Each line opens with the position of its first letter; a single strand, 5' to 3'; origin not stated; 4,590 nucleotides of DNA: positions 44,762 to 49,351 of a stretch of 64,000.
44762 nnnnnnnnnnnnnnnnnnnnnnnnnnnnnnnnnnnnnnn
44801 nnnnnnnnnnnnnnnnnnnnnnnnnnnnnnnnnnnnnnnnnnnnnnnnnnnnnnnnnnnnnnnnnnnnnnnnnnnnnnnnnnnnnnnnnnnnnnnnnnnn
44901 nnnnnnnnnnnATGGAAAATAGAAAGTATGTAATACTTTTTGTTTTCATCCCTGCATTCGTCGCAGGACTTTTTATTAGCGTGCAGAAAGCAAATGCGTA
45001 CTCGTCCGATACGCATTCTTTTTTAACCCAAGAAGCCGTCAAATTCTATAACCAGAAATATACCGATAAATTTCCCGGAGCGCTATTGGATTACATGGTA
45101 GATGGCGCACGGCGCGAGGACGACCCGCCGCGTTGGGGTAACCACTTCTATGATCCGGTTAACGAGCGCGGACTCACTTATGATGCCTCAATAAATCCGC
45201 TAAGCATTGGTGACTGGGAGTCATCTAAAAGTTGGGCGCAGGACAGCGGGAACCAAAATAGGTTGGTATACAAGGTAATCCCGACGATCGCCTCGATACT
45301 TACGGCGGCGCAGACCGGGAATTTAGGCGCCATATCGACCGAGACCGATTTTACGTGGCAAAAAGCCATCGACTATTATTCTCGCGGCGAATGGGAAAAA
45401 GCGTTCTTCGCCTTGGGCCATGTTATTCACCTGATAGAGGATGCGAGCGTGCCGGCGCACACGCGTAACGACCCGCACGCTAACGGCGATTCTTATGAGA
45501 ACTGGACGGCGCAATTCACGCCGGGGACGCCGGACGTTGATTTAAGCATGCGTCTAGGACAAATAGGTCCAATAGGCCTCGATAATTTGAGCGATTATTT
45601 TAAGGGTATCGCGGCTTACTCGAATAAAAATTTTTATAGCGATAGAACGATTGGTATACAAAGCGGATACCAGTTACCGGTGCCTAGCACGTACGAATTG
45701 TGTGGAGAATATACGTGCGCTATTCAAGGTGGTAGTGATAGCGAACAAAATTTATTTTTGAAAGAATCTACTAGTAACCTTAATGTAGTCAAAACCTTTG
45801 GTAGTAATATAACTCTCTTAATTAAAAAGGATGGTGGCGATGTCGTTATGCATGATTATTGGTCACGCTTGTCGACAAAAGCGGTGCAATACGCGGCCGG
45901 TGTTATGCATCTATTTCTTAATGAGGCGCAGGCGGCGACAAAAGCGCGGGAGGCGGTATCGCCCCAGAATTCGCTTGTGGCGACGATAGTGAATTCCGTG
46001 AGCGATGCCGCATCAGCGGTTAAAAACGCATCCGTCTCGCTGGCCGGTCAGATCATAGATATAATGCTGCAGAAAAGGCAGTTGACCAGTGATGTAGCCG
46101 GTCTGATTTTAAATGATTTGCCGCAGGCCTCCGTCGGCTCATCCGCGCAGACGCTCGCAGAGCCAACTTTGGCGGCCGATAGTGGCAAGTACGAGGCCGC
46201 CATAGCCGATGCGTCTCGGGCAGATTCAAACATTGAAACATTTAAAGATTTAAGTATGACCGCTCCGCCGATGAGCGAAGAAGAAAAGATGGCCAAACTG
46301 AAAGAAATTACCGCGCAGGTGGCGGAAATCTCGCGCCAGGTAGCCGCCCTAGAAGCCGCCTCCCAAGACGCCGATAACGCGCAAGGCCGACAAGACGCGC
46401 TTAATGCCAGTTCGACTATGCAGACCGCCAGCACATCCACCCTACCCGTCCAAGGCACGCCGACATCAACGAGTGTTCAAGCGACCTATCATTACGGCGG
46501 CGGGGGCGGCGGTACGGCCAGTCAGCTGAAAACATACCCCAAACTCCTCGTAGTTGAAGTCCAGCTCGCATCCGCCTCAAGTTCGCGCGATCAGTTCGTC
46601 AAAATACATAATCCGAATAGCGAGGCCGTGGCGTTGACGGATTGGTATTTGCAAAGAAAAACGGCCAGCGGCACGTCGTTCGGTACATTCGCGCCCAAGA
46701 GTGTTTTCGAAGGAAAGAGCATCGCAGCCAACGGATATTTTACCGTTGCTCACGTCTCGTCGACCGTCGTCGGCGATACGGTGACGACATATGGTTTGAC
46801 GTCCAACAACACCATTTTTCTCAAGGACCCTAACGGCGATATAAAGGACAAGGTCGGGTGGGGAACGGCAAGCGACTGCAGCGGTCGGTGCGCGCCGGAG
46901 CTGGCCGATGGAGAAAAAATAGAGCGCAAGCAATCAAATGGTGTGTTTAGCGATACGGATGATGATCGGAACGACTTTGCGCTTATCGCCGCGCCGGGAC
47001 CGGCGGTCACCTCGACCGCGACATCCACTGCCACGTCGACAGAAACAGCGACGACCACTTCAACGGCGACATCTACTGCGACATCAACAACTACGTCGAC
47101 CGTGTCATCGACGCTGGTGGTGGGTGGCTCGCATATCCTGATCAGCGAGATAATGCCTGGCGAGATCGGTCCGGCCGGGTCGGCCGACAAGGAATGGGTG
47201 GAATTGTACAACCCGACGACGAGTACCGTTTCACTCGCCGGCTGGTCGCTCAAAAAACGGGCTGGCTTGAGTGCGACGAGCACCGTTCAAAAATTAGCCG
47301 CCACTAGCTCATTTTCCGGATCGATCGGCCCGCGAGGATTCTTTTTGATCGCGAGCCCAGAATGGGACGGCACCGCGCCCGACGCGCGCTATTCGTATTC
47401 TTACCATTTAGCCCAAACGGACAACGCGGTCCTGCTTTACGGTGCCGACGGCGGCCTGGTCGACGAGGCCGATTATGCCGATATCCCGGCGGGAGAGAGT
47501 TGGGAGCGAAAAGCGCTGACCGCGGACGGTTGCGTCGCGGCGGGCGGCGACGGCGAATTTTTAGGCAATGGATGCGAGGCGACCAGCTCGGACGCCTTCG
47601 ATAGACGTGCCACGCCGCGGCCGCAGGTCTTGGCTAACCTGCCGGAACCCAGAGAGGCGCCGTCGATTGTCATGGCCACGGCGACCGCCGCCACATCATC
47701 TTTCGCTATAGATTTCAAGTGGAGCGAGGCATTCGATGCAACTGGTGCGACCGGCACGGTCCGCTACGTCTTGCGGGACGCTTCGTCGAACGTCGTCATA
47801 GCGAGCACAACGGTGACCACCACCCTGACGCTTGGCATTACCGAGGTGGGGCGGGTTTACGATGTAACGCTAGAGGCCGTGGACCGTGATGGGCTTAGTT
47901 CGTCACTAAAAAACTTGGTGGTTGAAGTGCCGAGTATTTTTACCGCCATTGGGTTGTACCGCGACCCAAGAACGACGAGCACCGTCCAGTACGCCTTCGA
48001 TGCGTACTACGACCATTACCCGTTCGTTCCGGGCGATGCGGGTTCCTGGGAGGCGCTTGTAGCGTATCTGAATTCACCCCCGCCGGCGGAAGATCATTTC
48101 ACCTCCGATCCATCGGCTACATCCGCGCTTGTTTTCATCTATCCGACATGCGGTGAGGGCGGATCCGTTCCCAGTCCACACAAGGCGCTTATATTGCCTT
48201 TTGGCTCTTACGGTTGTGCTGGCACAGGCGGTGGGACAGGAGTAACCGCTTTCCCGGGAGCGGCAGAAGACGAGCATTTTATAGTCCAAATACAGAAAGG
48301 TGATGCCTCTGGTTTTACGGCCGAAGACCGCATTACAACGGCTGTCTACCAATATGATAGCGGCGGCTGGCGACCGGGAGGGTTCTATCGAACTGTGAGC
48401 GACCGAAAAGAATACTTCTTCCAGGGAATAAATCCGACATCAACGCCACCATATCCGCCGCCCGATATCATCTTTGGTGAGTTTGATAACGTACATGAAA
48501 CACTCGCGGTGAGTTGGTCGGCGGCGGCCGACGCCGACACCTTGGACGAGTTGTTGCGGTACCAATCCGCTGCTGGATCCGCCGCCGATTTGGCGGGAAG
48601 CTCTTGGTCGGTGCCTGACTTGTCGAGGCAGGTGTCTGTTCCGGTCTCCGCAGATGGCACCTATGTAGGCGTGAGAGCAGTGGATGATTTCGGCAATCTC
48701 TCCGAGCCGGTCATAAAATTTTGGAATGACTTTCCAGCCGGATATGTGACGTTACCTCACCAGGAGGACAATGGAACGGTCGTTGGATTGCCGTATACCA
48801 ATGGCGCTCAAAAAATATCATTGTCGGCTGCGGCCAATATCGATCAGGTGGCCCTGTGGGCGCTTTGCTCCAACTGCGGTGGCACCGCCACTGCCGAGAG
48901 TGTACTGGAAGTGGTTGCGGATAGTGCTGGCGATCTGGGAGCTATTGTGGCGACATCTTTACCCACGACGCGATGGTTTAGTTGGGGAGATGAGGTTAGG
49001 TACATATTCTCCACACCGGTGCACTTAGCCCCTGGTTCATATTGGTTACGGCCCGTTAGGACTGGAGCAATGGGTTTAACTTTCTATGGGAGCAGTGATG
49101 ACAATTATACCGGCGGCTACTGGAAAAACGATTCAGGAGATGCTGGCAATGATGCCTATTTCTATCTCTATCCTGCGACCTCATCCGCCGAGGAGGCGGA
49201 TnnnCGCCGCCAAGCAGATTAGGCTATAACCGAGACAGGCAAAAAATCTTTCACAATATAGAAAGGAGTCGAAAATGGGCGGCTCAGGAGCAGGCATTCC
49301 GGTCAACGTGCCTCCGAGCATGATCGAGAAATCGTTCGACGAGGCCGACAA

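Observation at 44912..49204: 1430-aa secreted protein combining a Zn-phospholipase-C/P1-nuclease-like domain with two lamin-tail domains and a (TSTA)n linker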

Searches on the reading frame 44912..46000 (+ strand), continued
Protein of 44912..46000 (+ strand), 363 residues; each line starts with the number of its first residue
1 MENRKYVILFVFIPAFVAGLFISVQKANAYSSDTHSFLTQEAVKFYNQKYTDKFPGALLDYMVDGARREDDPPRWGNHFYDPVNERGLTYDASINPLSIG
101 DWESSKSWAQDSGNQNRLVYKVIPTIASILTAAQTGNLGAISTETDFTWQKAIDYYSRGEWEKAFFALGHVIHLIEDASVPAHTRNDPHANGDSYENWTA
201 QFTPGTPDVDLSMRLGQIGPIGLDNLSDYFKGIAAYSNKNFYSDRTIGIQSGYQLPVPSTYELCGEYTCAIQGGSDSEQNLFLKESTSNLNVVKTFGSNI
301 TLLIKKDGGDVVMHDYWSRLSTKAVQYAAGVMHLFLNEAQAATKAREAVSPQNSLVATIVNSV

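Call 72: find_encoding_contigs(protein=P0031, flank=4000, max_places=2)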
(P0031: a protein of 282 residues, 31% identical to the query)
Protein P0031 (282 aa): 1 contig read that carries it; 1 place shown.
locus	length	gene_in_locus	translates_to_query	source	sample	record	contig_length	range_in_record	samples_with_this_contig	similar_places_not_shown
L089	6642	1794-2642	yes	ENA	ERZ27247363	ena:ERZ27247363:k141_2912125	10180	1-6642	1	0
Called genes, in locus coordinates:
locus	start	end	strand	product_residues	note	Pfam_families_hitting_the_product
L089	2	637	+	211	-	?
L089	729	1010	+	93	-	PF12840:HTH_20, PF01022:HTH_5, PF01047:MarR (weak), PF12802:MarR_2 (faint), PF13412:HTH_24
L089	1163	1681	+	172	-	-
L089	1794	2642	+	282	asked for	PF00882:Zn_dep_PLPC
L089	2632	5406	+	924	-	PF00932:LTD, PF28492:Beta_helix_4, PF05048:NosD, PF13229:Beta_helix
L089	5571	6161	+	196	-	-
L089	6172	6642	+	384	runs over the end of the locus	PF13439:Glyco_transf_4, PF20706:GT4-conflict, PF00534:Glycos_transf_1, PF13692:Glyco_trans_1_4, PF13524:Glyco_trans_1_2 (weak)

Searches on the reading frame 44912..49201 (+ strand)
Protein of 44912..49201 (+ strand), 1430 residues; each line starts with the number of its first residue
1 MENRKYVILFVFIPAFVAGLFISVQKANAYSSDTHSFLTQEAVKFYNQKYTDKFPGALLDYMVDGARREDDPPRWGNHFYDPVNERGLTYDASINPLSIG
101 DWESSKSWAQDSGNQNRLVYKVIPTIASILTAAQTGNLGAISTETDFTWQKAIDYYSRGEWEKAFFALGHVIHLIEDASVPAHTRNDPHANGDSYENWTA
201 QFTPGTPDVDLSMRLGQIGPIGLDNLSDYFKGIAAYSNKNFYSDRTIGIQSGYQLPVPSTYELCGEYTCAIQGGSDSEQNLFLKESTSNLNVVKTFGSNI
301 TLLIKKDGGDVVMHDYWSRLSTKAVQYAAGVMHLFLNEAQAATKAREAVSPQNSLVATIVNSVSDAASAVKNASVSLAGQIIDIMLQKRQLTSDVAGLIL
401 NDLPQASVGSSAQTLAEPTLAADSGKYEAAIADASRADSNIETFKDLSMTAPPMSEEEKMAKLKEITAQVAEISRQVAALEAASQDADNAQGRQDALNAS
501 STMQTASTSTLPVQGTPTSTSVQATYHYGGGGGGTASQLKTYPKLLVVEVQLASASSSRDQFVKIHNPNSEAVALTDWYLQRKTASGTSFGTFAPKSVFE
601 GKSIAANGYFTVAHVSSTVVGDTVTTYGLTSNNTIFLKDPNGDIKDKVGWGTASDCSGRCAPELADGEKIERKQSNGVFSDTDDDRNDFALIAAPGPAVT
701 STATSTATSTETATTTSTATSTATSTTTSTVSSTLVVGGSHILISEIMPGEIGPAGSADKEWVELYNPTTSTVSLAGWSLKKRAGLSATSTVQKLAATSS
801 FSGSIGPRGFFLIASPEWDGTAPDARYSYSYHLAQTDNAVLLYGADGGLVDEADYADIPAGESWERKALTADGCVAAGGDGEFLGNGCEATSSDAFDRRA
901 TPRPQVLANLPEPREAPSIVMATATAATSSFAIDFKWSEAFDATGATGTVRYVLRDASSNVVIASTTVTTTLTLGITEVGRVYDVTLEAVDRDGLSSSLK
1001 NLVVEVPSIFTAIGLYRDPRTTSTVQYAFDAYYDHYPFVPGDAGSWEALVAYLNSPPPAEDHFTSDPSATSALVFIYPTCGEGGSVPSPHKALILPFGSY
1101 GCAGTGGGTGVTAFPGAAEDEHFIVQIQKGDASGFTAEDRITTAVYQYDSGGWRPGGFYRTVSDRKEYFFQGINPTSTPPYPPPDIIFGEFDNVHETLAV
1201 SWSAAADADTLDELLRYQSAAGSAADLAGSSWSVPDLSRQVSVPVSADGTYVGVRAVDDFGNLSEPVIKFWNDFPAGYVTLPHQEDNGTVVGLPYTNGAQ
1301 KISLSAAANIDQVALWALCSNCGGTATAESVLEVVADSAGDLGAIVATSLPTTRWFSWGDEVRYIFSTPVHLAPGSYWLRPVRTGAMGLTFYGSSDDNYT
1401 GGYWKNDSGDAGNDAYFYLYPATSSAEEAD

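Call 3: search_protein_families(library=pfam, proteins=[window:44912-49201:+], max_evalue=0.1)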
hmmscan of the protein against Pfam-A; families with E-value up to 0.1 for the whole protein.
window:44912-49201:+ (1430 aa): 3 families
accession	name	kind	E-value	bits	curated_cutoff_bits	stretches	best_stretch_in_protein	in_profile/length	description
PF00932.25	LTD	-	1.7e-26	93.2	34.3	2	740-855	6-107/109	Lamin Tail Domain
PF00882.24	Zn_dep_PLPC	-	0.0038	17.6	26.8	1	145-199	57-110/167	Zinc dependent phospholipase C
PF14282.11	FlxA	-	0.0085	16.6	26.3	1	445-495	34-83/101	FlxA-like protein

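Call 4: search_protein_families(library=ncbifam, proteins=[window:44912-49201:+], max_evalue=0.1)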
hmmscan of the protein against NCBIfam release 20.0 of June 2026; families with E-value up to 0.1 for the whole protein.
window:44912-49201:+ (1430 aa): 0 families

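Call 48: search_protein_families(library=pfam, alignment_id=A3, max_evalue=0.001)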
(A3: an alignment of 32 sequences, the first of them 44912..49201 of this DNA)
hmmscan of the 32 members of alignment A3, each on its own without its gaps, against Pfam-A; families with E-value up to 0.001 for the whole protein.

A. member 1, window:44912-49201:+ (1430 aa): 1 family
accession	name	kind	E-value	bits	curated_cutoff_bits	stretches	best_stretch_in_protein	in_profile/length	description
PF00932.25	LTD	-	1.7e-26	93.2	34.3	2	740-855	6-107/109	Lamin Tail Domain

B. families by the number of members that match (of 32 scanned): 9 families
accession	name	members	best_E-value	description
PF00932.25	LTD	32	2.3e-53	Lamin Tail Domain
PF18911.6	PKD_4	8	8.7e-18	PKD domain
PF00801.26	PKD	8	1.8e-13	PKD domain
PF22352.2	K319L-like_PKD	4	1.3e-06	K319L-like, PKD domain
PF00565.23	SNase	2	1.2e-19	Staphylococcal nuclease homologue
PF00882.24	Zn_dep_PLPC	2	0.00012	Zinc dependent phospholipase C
PF00041.27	fn3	1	7.1e-11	Fibronectin type III domain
PF13473.12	Cupredoxin_1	1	2.4e-07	Cupredoxin-like domain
PF01835.25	MG2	1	4.8e-05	MG2 domain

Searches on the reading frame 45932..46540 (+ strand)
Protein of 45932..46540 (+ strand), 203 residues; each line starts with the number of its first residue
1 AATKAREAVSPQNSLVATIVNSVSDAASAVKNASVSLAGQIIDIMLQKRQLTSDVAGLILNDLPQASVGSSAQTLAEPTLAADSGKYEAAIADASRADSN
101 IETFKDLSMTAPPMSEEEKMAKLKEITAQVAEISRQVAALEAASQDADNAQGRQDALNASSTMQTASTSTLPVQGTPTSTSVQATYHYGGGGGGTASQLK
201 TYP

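Call 13: search_protein_families(library=pfam, proteins=[window:45932-46540:+], max_evalue=1)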
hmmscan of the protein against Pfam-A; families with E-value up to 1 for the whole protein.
window:45932-46540:+ (203 aa): 6 families
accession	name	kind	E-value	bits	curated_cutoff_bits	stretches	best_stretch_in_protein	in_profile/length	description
PF14282.11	FlxA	-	0.0011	19.5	26.3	1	105-155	34-83/101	FlxA-like protein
PF24140.1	TPR_TNPO3_IPO13_3rd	-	0.016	15.9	27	1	15-73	7-65/89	Transportin-3/Importin-13 third TPR domain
PF07160.18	SKA1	-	0.079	13.2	29.6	1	96-169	9-81/243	Spindle and kinetochore-associated protein 1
PF17675.6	APG6_N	-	0.11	13.4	45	1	114-151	60-97/132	Apg6 coiled-coil region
PF05008.21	V-SNARE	-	0.12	13.3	25.9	1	108-151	23-66/92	Vesicle transport v-SNARE protein N-terminus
PF04076.19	BOF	-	0.14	12.7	25.8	1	19-63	21-65/103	Bacterial OB fold (BOF) protein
